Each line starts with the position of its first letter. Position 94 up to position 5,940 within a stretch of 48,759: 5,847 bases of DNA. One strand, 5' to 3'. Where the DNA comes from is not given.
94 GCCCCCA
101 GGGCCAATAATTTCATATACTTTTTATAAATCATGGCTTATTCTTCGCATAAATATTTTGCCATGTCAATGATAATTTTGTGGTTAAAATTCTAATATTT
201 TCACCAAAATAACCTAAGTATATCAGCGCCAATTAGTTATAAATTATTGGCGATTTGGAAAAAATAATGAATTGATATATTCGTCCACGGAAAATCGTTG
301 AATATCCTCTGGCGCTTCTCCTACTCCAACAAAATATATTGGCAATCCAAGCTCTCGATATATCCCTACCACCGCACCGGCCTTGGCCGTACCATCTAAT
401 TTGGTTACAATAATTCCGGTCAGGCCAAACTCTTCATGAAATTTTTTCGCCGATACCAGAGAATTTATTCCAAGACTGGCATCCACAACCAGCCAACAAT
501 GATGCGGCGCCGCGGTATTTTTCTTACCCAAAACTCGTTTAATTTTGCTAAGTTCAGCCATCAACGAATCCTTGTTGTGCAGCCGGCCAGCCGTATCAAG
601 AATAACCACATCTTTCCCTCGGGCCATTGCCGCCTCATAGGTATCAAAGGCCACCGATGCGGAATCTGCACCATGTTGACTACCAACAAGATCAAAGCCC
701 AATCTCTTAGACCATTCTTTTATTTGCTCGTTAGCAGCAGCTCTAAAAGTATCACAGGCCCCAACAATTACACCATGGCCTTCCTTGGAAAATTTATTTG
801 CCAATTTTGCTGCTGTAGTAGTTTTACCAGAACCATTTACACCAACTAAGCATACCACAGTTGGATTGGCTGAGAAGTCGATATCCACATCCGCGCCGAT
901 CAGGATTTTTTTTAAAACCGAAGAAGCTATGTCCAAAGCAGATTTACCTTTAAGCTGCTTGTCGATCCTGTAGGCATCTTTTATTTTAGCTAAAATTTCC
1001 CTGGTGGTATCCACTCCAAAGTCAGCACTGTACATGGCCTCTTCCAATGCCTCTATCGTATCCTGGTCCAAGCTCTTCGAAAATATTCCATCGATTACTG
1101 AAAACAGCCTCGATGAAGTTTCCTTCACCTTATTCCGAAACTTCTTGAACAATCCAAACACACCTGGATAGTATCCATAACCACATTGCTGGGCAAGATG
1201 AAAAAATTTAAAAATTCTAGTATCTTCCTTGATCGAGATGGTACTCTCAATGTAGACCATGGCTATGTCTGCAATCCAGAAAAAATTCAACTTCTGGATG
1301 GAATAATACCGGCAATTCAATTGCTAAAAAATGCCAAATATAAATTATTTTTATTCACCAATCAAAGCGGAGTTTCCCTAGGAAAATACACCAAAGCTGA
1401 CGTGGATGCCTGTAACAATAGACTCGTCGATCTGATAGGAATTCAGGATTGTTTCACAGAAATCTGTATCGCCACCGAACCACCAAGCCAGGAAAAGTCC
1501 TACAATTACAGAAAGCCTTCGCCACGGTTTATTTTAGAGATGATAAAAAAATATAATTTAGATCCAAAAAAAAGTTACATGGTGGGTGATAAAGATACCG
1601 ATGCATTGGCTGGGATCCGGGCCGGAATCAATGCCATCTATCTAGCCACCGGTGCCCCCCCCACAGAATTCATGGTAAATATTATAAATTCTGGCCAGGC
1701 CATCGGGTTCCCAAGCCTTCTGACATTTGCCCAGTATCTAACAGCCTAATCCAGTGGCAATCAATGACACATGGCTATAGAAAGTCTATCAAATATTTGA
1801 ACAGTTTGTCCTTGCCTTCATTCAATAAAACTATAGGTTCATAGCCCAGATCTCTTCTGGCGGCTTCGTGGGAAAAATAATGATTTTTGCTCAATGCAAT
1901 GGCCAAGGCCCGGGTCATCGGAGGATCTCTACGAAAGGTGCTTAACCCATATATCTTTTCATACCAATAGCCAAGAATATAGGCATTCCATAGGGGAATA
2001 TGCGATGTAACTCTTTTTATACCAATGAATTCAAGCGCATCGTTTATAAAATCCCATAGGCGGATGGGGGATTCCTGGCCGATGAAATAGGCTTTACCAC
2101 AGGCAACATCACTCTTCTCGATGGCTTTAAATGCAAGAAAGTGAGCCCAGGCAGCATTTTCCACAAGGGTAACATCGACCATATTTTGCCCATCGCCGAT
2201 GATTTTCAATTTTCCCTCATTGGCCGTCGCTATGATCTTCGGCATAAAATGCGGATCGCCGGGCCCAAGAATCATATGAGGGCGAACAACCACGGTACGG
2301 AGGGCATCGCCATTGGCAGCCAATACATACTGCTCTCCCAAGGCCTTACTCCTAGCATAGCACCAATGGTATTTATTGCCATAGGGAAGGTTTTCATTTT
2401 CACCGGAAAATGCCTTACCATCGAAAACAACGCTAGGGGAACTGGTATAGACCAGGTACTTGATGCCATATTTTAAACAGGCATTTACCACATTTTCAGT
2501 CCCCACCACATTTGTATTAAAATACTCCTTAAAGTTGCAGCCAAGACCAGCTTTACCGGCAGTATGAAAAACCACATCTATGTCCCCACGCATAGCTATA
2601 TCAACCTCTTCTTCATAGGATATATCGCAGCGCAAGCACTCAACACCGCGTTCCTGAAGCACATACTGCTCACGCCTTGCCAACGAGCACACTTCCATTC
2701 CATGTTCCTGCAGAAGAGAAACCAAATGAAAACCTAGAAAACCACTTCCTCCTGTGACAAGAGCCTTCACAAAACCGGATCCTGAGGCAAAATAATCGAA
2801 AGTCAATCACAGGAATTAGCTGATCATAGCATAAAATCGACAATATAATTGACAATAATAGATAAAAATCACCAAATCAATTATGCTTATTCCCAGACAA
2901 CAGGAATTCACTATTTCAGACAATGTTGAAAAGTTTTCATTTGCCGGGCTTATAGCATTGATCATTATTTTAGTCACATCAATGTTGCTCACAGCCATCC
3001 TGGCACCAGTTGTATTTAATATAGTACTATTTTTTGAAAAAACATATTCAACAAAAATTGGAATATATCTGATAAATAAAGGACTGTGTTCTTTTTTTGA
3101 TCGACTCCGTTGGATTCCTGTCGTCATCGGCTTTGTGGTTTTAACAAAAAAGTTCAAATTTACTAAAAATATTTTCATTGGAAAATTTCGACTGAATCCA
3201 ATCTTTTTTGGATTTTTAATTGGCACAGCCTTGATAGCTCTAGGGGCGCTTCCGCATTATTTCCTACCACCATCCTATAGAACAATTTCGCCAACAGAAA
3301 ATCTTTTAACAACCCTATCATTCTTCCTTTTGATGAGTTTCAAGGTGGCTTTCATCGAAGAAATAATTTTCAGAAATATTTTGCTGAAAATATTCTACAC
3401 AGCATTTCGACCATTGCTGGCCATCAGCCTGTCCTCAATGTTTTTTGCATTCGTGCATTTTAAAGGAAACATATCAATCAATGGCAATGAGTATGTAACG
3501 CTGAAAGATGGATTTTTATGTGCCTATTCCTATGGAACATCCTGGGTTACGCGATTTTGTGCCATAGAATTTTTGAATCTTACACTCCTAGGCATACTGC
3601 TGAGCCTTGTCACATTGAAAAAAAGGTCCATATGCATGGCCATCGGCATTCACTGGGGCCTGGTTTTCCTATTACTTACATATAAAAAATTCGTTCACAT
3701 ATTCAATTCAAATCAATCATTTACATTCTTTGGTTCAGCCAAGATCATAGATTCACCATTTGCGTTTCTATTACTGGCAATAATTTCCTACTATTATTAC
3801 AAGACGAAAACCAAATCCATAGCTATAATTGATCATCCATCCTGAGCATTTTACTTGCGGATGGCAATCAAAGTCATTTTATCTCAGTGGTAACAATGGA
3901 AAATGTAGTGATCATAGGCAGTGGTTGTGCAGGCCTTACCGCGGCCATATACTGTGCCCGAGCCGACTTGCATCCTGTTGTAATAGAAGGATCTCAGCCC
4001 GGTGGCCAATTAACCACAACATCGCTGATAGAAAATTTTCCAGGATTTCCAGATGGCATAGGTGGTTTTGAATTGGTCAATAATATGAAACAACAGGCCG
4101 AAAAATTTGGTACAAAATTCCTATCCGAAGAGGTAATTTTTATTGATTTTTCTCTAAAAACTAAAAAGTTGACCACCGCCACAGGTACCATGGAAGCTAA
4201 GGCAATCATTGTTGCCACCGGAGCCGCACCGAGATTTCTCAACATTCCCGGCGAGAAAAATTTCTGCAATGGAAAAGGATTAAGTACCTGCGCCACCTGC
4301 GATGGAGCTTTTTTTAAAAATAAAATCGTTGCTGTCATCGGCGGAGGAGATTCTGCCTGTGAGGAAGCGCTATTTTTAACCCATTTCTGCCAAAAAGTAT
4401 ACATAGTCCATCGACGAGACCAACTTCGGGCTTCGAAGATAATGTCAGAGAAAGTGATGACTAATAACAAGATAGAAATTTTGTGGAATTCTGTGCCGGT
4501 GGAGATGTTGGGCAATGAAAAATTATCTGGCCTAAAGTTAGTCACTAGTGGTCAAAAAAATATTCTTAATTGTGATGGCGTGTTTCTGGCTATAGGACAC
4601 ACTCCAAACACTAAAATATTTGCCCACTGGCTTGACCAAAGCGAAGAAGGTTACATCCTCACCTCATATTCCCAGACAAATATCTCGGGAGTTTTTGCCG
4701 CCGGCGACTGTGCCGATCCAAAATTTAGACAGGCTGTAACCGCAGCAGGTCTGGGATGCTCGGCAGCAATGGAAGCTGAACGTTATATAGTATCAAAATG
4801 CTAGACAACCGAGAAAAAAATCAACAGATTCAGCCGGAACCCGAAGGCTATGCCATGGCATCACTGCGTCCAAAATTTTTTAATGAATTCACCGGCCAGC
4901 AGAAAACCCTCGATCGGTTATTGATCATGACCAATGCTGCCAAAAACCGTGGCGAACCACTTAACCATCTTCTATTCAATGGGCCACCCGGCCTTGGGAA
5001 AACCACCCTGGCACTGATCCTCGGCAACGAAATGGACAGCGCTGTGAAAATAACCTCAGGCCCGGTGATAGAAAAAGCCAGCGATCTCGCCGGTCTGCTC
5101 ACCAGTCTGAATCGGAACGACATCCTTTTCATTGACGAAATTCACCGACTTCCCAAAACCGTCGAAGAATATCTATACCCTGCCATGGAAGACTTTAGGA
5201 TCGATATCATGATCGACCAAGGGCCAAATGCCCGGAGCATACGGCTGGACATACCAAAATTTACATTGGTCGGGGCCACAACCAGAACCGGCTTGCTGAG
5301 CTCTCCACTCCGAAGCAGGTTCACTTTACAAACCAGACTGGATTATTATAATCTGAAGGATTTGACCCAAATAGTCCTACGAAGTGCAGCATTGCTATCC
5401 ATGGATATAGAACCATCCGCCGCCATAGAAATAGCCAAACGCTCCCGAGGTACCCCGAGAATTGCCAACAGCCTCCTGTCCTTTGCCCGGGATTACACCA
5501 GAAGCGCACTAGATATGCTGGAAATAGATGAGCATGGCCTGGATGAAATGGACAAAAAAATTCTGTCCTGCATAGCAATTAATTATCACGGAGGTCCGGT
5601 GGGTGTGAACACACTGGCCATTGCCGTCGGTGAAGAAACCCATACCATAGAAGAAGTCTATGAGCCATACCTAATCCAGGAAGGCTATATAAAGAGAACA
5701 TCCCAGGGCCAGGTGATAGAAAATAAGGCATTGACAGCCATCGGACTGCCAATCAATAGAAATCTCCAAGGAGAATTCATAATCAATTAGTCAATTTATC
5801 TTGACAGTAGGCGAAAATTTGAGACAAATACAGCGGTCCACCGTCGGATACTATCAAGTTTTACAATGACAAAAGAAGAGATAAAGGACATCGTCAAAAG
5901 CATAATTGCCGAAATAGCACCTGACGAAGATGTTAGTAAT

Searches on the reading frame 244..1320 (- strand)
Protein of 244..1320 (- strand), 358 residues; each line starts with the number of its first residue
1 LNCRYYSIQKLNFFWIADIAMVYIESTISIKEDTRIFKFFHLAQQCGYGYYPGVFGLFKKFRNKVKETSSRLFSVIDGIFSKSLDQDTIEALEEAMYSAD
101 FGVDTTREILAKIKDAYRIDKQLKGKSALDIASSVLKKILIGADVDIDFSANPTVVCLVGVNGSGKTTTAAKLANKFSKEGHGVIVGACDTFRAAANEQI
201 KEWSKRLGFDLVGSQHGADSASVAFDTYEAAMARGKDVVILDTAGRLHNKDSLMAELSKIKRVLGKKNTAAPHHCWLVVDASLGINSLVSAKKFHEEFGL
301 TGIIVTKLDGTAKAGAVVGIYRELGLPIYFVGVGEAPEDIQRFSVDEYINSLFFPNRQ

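Call 17: search_protein_families(library=pfam, proteins=[window:244-1320:-], max_evalue=0.00001)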
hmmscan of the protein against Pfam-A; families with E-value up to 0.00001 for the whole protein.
window:244-1320:- (358 aa): 5 families
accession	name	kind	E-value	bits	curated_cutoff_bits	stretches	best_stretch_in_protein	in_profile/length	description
PF00448.28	SRP54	-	1.2e-66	224.5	22.7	1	153-353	1-195/196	SRP54-type protein, GTPase domain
PF02881.24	SRP54_N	-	2.5e-09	37.7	22.4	1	70-118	3-57/75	SRP54-type protein, helical bundle domain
PF13401.12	AAA_22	-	4.7e-06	27.4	27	1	154-263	6-110/130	AAA domain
PF13191.12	AAA_16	-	5.7e-06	27.4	32.6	0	150-258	21-121/167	AAA ATPase domain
PF01656.29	CbiA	-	8e-06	26.3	25.4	0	163-314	9-89/125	CobQ/CobB/MinD/ParA nucleotide binding domain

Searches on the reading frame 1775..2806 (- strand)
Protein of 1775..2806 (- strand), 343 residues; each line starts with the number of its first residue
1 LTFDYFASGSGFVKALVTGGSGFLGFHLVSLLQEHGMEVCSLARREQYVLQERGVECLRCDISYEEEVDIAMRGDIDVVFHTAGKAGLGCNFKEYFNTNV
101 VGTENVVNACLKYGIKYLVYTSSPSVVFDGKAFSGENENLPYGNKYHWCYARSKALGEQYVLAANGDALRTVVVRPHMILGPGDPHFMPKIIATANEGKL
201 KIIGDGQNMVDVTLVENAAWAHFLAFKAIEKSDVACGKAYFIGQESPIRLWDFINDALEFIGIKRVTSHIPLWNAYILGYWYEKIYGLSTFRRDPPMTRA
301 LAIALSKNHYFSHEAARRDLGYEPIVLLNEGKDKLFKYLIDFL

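Call 17: search_protein_families(library=pfam, proteins=[window:1775-2806:-], max_evalue=0.00001)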
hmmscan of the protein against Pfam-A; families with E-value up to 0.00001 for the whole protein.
window:1775-2806:- (343 aa): 8 families
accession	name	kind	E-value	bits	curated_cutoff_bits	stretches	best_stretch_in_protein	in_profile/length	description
PF01073.25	3Beta_HSD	-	2.4e-54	184.7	22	1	16-266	1-273/280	3-beta hydroxysteroid dehydrogenase/isomerase family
PF01370.27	Epimerase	-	9.2e-38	130.4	20.9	1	15-233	1-232/240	NAD dependent epimerase/dehydratase family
PF07993.18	NAD_binding_4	-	3.8e-17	62.7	20.1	1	73-185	86-211/258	Male sterility protein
PF04321.23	RmlD_sub_bind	-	8.7e-16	58.3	27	1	14-205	2-178/287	RmlD substrate binding domain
PF16363.11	GDP_Man_Dehyd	-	1.9e-14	54.3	27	1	16-234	1-247/332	GDP-mannose 4,6 dehydratase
PF13460.12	NAD_binding_10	-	3.3e-10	40.6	27.2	1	19-179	1-146/184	NAD(P)H-binding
PF02719.21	Polysacc_synt_2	-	1.1e-07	31.7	20.2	1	16-123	2-128/293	Polysaccharide biosynthesis protein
PF05368.20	NmrA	-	2.2e-06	28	27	1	16-123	6-107/298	NmrA-like family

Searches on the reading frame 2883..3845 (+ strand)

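Call 17: search_protein_families(library=pfam, proteins=[window:2883-3845:+], max_evalue=0.00001)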
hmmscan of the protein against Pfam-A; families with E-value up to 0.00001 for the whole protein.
window:2883-3845:+ (320 aa): 1 family
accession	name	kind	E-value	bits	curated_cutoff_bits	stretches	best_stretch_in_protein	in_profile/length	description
PF02517.21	Rce1-like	-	2e-12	47.7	22.4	1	144-260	4-90/93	Type II CAAX prenyl endopeptidase Rce1-like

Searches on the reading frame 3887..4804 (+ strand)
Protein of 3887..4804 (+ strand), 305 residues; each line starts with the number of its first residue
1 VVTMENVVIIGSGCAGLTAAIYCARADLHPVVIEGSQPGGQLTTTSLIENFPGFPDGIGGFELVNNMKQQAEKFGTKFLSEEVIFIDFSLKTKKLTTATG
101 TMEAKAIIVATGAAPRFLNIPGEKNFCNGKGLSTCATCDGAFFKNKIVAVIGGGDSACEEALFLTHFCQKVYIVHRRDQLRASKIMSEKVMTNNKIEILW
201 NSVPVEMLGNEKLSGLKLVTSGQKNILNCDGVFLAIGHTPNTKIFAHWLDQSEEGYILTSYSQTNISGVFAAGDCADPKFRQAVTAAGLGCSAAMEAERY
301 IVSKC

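Call 17: search_protein_families(library=pfam, proteins=[window:3887-4804:+], max_evalue=0.00001)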
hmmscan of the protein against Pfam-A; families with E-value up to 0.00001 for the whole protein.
window:3887-4804:+ (305 aa): 6 families
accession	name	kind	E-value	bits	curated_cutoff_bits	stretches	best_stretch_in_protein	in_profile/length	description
PF07992.20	Pyr_redox_2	-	5.5e-52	177.4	26.1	1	6-287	2-288/291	Pyridine nucleotide-disulphide oxidoreductase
PF13738.12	Pyr_redox_3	-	2.7e-23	83.1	30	1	80-273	101-305/305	Pyridine nucleotide-disulphide oxidoreductase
PF00070.33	Pyr_redox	-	5.1e-18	65.8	22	1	148-217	2-78/82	Pyridine nucleotide-disulphide oxidoreductase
PF01266.30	DAO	-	1.4e-08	35.1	27.9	0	7-40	2-37/353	FAD dependent oxidoreductase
PF00890.30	FAD_binding_2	-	6e-08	32.7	20.4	1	7-42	2-38/414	FAD binding domain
PF13450.12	NAD_binding_8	-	5.9e-06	26.9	21.9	0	9-47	1-40/68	NAD(P)-binding Rossmann-like domain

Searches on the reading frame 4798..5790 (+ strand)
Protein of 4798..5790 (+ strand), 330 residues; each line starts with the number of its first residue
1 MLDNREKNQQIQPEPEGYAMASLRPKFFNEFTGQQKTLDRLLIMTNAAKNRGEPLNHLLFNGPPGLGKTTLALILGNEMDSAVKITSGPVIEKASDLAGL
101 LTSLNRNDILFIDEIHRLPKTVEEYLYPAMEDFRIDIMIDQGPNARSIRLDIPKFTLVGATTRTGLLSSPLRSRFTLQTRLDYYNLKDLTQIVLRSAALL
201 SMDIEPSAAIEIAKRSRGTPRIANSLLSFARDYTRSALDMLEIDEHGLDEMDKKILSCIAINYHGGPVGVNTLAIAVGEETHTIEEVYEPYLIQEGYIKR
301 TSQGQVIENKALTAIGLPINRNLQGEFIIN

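Call 17: search_protein_families(library=pfam, proteins=[window:4798-5790:+], max_evalue=0.00001)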
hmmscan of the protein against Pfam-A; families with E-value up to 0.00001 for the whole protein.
window:4798-5790:+ (330 aa): 5 families
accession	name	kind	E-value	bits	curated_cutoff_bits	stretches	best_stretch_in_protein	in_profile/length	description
PF05496.18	RuvB_N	-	1.9e-72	242.7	27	1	23-181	1-159/159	Holliday junction DNA helicase RuvB P-loop domain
PF05491.19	RuvB_C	-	6.1e-22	77.8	24.7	1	245-314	1-70/72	RuvB C-terminal winged helix domain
PF17864.7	AAA_lid_4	-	7.3e-19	67.7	27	1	184-235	1-52/74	RuvB AAA lid domain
PF00004.35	AAA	-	8.6e-18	65.5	21.2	1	58-181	1-129/131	ATPase family associated with various cellular activities (AAA)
PF07728.20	AAA_5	-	1.9e-06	28.4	22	0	57-175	1-139/139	AAA domain (dynein-related subfamily)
